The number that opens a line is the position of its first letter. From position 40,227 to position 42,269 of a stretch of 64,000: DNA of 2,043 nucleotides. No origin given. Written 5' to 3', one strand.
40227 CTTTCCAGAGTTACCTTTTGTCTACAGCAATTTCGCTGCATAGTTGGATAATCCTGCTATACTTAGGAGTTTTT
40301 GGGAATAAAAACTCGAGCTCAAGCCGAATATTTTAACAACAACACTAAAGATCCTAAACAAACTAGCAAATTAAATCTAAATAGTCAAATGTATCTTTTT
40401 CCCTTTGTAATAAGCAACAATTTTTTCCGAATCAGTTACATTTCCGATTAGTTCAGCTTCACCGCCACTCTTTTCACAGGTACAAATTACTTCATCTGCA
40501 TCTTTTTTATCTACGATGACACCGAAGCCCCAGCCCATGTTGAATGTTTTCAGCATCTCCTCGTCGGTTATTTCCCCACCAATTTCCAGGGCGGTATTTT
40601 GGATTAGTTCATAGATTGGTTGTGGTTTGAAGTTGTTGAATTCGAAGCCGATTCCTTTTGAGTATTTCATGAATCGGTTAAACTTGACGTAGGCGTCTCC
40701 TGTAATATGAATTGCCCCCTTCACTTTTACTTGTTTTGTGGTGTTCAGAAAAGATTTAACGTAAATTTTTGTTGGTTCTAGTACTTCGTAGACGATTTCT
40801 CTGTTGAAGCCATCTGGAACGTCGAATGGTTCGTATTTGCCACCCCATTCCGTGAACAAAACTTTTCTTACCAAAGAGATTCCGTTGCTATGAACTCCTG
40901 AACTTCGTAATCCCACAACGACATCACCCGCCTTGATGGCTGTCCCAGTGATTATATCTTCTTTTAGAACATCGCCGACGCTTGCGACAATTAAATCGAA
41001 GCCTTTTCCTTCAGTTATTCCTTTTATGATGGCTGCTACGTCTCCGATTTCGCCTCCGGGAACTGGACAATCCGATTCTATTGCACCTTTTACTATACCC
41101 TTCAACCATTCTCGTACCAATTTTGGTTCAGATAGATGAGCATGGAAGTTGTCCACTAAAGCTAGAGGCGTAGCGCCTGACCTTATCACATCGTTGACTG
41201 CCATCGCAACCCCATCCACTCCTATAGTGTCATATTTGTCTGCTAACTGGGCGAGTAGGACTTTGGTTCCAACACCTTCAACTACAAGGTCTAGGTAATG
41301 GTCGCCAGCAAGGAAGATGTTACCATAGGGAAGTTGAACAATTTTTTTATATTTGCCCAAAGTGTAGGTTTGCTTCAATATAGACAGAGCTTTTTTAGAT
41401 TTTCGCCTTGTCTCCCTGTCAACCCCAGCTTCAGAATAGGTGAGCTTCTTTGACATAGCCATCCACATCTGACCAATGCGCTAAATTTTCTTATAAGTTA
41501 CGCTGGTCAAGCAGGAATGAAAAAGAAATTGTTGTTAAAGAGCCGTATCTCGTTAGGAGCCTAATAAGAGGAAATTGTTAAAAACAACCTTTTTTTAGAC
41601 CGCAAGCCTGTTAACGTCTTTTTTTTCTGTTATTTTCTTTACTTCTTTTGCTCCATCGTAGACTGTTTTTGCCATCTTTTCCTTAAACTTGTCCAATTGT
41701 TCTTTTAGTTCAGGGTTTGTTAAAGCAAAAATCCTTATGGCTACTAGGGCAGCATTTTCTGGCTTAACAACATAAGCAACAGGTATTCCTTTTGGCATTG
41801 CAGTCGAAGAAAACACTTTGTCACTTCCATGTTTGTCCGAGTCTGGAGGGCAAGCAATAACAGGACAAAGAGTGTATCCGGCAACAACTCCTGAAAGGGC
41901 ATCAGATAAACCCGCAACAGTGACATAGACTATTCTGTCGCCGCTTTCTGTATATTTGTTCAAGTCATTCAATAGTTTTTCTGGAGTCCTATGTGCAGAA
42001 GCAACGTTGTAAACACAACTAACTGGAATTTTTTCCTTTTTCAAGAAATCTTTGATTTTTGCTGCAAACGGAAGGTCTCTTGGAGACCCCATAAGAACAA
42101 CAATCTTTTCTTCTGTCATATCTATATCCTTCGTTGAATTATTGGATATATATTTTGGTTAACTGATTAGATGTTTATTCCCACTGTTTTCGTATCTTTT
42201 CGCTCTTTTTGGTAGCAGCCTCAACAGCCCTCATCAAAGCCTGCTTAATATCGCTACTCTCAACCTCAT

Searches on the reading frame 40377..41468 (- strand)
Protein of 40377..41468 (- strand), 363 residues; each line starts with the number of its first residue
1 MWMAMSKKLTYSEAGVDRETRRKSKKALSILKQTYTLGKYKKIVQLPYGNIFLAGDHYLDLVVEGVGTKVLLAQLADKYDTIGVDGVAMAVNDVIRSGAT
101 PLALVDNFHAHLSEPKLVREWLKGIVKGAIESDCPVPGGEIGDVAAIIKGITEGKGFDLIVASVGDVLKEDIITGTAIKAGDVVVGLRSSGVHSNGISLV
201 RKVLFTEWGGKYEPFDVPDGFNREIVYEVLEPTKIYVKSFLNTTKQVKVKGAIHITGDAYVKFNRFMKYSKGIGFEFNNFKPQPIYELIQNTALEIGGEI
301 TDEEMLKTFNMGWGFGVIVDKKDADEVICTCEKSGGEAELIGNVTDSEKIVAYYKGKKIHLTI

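Call 12: search_protein_families(library=pfam, proteins=[window:40377-41468:-])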
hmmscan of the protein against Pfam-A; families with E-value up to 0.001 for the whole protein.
window:40377-41468:- (363 aa): 2 families
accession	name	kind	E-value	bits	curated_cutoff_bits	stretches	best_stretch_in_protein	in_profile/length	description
PF02769.27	AIRS_C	-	1.4e-20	74.5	23.1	1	179-354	1-155/156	AIR synthase related protein, C-terminal domain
PF00586.29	AIRS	-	6.2e-13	49.6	24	1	55-152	11-97/112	AIR synthase related protein, N-terminal domain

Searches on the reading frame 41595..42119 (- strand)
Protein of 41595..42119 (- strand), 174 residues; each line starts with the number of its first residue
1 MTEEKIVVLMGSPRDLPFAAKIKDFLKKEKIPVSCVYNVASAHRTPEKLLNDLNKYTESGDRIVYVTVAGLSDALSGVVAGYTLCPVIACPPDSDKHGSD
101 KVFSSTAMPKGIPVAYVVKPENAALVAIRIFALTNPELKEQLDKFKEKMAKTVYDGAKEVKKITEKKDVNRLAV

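Call 12: search_protein_families(library=pfam, proteins=[window:41595-42119:-])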
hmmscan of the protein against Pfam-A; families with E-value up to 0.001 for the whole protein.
window:41595-42119:- (174 aa): 1 family
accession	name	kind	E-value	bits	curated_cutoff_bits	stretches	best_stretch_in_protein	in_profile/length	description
PF00731.26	AIRC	-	1.3e-40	138.8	30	1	5-151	1-147/148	AIR carboxylase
